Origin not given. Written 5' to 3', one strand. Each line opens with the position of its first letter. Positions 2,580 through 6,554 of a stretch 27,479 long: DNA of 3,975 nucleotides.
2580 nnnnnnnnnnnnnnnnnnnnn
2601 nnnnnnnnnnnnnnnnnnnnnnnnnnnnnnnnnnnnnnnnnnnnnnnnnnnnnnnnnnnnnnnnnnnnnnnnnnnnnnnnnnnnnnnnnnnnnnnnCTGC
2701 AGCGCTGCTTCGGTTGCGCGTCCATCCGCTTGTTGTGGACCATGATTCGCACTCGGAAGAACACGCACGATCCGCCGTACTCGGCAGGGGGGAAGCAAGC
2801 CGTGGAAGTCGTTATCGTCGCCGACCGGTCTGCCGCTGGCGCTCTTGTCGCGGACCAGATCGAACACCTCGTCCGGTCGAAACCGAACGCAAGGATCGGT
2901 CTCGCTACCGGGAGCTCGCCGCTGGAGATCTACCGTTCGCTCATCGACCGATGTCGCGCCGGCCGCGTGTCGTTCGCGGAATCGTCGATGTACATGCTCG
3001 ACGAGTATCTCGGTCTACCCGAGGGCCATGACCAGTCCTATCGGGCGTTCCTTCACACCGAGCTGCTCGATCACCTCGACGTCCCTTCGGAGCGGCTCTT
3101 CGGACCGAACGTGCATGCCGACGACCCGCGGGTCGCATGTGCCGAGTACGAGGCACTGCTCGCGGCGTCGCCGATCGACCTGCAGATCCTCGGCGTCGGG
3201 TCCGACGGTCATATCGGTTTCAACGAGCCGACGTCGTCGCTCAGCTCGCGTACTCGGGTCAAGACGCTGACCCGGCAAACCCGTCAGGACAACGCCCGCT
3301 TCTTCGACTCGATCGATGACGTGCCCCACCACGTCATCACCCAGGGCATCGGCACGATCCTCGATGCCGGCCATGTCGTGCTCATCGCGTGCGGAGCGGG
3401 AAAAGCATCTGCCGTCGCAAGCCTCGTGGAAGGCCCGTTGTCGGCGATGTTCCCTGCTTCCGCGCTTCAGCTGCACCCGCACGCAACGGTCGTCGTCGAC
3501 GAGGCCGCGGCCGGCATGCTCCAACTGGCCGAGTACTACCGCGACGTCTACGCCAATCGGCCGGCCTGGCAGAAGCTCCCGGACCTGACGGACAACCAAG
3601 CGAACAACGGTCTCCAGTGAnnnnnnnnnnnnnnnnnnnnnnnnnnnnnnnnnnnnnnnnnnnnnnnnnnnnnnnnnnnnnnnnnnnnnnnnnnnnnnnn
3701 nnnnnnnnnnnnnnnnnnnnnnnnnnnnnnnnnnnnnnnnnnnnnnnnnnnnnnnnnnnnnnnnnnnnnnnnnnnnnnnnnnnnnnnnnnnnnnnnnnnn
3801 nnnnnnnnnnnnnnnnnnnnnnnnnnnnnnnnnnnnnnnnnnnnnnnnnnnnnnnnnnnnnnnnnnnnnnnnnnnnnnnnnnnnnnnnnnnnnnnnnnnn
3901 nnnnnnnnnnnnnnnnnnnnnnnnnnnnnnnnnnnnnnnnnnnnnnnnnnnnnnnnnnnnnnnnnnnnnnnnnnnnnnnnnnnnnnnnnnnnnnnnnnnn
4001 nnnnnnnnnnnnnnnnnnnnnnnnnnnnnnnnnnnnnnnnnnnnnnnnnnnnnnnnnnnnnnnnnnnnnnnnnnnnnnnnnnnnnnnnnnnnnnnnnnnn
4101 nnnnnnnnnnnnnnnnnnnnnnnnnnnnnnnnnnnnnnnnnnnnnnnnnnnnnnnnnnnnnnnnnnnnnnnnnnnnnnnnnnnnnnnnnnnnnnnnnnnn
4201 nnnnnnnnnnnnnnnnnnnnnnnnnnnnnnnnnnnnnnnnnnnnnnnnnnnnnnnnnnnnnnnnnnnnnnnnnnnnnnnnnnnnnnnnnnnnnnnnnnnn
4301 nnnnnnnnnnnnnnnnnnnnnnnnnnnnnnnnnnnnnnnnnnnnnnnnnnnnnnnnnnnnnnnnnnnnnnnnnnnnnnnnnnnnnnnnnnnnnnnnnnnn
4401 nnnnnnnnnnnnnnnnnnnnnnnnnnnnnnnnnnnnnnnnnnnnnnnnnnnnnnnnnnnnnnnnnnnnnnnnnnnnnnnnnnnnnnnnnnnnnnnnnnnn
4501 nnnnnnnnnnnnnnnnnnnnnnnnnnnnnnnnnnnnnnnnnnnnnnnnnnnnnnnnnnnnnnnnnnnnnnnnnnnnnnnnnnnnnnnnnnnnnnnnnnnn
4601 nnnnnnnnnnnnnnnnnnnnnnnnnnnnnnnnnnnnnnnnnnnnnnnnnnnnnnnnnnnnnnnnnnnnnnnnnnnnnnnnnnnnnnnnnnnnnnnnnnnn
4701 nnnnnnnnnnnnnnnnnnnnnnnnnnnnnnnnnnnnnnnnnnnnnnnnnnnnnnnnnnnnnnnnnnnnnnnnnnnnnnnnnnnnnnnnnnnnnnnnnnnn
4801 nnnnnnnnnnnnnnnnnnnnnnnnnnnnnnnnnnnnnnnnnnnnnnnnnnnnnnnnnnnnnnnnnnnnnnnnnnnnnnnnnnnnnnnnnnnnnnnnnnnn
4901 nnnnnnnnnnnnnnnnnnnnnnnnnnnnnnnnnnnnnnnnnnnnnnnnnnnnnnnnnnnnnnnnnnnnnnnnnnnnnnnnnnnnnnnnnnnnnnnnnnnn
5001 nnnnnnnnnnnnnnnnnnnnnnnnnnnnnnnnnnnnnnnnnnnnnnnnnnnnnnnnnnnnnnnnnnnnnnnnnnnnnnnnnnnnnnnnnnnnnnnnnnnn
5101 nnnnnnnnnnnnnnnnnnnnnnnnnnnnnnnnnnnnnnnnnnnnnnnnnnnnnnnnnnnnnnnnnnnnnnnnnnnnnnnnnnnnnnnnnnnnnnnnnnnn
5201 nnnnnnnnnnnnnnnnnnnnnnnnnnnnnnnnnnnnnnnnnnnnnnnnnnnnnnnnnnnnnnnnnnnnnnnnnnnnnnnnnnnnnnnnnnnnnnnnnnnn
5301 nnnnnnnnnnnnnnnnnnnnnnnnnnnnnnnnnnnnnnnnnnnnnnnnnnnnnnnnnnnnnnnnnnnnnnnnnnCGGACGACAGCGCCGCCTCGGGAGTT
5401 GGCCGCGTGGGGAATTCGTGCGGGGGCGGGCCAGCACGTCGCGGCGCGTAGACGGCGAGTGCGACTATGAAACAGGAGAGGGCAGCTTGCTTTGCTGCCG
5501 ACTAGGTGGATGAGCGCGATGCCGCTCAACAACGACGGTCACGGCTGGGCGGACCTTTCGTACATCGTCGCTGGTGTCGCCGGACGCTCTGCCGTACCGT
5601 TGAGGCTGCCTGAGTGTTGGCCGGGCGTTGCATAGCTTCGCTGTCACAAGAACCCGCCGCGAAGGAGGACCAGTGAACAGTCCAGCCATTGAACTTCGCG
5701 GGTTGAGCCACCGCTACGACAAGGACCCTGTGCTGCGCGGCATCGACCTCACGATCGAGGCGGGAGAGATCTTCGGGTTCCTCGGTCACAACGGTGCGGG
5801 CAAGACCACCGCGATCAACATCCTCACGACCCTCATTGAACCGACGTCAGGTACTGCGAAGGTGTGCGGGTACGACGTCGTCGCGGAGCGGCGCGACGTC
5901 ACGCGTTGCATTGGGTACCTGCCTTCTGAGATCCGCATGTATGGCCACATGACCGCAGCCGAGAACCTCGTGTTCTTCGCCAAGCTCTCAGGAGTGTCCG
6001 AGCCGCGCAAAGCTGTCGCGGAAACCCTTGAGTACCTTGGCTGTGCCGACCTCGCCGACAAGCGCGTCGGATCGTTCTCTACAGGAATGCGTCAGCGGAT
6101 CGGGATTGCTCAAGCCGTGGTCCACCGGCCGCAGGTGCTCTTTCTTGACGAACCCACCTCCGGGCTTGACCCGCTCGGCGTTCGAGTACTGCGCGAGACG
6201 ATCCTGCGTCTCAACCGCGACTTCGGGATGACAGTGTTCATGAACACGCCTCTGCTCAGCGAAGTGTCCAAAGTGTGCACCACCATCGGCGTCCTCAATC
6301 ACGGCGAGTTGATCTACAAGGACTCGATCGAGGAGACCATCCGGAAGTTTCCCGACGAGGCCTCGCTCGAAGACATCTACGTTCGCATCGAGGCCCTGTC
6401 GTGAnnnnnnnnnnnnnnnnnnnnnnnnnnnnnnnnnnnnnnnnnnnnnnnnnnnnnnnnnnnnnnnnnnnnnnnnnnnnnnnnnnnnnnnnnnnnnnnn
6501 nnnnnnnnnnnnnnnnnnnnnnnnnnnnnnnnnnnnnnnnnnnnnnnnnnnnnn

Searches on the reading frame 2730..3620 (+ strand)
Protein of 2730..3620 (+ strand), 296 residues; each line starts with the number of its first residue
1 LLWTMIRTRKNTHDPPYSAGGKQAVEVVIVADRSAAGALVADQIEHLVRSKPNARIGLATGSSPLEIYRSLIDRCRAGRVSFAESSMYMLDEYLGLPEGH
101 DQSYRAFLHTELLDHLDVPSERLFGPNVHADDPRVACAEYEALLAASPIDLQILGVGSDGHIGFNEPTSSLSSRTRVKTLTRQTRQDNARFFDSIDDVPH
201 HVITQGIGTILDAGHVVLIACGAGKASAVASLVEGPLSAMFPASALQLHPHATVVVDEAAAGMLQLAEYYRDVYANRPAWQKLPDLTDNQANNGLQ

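Call 11: search_protein_families(library=pfam, proteins=[window:2730-3620:+], max_evalue=0.001)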
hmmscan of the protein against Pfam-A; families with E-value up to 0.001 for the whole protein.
window:2730-3620:+ (296 aa): 1 family
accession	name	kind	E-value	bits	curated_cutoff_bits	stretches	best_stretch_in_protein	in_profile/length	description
PF01182.26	Glucosamine_iso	-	4.3e-24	86.1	27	1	35-248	9-218/225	Glucosamine-6-phosphate isomerases/6-phosphogluconolactonase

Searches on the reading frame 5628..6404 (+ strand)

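Call 11: search_protein_families(library=pfam, proteins=[window:5628-6404:+], max_evalue=0.001)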
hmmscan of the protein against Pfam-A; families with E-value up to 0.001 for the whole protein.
window:5628-6404:+ (258 aa): 2 families
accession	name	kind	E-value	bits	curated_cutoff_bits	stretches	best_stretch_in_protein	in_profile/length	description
PF00005.33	ABC_tran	-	1.2e-31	110.6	25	1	36-178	1-137/137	ABC transporter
PF13304.12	AAA_21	-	2.5e-06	28.2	27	0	149-194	237-281/304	AAA domain, putative AbiEii toxin, Type IV TA system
